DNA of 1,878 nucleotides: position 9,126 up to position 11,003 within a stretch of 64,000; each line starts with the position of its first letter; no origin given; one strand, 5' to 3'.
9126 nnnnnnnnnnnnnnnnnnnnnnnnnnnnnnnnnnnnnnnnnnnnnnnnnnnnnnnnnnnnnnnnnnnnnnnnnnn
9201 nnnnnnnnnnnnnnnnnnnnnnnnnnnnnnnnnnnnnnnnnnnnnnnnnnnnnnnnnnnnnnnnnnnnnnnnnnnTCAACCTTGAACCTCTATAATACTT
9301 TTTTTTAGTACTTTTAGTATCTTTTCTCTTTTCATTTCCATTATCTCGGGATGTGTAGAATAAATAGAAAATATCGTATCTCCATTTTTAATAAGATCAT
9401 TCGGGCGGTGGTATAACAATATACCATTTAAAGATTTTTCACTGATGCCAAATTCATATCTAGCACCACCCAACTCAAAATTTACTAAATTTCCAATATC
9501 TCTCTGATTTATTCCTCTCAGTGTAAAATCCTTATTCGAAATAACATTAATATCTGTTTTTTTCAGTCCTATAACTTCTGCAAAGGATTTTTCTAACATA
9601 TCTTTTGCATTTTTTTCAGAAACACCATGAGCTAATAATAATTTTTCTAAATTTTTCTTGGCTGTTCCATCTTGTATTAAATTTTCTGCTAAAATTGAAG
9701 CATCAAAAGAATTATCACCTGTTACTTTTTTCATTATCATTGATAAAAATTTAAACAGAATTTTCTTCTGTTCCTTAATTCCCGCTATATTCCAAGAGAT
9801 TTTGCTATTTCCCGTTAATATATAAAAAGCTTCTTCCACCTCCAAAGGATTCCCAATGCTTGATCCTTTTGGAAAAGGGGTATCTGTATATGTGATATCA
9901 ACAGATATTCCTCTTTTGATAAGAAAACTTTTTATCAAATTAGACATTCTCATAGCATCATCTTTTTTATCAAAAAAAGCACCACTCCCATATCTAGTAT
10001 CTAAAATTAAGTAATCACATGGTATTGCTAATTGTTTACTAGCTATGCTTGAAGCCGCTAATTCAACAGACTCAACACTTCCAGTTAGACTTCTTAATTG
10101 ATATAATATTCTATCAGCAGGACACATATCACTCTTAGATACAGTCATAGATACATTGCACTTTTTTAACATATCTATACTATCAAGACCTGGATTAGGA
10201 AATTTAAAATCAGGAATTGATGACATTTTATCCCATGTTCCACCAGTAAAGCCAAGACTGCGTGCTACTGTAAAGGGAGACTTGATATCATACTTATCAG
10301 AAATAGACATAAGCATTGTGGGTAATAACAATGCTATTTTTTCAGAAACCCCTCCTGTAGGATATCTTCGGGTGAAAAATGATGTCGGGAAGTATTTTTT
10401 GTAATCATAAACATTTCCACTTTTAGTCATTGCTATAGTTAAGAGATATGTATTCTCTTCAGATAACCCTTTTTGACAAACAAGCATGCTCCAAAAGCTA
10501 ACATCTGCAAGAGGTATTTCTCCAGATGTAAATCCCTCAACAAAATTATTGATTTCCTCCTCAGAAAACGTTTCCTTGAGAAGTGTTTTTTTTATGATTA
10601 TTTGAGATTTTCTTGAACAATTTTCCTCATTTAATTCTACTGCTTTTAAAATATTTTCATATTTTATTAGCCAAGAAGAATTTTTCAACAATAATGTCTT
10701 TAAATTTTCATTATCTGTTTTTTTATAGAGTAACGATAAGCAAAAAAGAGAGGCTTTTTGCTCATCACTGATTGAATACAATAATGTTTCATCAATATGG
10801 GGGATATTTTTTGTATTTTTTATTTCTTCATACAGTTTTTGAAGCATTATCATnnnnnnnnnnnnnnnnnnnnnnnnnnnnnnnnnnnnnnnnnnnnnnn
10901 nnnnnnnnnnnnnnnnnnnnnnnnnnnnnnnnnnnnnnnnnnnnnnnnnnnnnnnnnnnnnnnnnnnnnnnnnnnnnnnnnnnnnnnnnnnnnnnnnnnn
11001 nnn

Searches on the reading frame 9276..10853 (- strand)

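Call 53: search_protein_families(library=pfam, proteins=[window:9276-10853:-], max_evalue=0.001)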
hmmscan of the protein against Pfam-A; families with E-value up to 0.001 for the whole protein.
window:9276-10853:- (525 aa): 2 families
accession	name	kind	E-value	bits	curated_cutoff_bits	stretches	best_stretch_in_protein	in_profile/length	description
PF02885.22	Glycos_trans_3N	-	5.7e-08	32.9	26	1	86-146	3-63/63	Glycosyl transferase family, helical bundle domain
PF07831.19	PYNP_C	-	0.00066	19.7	27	0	446-508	3-64/75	Pyrimidine nucleoside phosphorylase C-terminal domain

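Call 91: search_protein_families(library=phrogs, proteins=[window:9276-10853:-], max_evalue=0.00001)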
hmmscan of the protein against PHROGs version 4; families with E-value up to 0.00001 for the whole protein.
window:9276-10853:- (525 aa): 0 families
